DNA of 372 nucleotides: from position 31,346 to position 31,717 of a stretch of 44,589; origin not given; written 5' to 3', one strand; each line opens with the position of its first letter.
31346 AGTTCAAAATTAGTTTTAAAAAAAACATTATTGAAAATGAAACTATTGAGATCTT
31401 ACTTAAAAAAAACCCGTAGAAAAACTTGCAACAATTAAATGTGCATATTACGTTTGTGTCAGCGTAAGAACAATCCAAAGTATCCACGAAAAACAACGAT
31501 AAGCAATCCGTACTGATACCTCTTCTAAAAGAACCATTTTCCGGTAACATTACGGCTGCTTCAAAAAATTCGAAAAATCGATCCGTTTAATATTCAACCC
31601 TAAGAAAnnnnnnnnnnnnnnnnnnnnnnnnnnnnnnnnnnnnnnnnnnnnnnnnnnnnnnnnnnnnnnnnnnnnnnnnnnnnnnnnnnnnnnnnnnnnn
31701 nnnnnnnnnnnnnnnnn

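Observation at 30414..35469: Long conserved 5' leaders with repeated AATCCGT motifs, a conserved stem and an invariant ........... box at the start codon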

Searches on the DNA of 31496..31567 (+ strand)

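Call 73: build_rna_model(alignment_id=A3, structure=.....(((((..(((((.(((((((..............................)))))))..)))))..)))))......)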
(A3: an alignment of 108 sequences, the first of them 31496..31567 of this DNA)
Model R1 built from alignment A3 (108 sequences, 82 columns); structure: as given.
model positions 72; base pairs 17; branch points 0; effective number of sequences 11.28; information 0.783 bits per position. Calibrated on 0.2 Mb of random sequence (short: E-values are rough).
structure used (alignment columns):
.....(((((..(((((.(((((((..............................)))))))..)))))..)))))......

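Call 74: search_with_rna_model(model_id=R1, source=window, filters=off, max_evalue=10, show_alignments=6)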
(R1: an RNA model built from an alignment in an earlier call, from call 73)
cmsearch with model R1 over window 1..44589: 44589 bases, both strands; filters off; matches with E-value up to 10: 27.
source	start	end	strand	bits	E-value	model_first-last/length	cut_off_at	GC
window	33306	33375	+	86.8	1.1e-24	1-72/72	no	0.39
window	31496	31567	+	85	4e-24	1-72/72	no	0.39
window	35340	35406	+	54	2.1e-14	1-72/72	no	0.36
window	43938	44007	-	13.7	0.096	1-72/72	no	0.29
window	30483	30564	+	13.3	0.13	1-72/72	no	0.27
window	31494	31567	-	12.3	0.25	1-72/72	no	0.39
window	43522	43594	-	10.7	0.79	1-72/72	no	0.4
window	8233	8258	+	10.7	0.83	1-72/72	no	0.27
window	33310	33369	-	9.6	1.7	1-72/72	no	0.37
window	31131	31159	+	9.4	2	1-72/72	no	0.24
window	4096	4130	-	9.4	2.1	1-72/72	no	0.37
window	20221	20281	+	9.3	2.2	1-72/72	no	0.28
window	29693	29775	+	9.3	2.2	1-72/72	no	0.28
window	28779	28826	+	9.3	2.3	1-72/72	no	0.35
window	44321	44363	-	9.1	2.5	1-72/72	no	0.4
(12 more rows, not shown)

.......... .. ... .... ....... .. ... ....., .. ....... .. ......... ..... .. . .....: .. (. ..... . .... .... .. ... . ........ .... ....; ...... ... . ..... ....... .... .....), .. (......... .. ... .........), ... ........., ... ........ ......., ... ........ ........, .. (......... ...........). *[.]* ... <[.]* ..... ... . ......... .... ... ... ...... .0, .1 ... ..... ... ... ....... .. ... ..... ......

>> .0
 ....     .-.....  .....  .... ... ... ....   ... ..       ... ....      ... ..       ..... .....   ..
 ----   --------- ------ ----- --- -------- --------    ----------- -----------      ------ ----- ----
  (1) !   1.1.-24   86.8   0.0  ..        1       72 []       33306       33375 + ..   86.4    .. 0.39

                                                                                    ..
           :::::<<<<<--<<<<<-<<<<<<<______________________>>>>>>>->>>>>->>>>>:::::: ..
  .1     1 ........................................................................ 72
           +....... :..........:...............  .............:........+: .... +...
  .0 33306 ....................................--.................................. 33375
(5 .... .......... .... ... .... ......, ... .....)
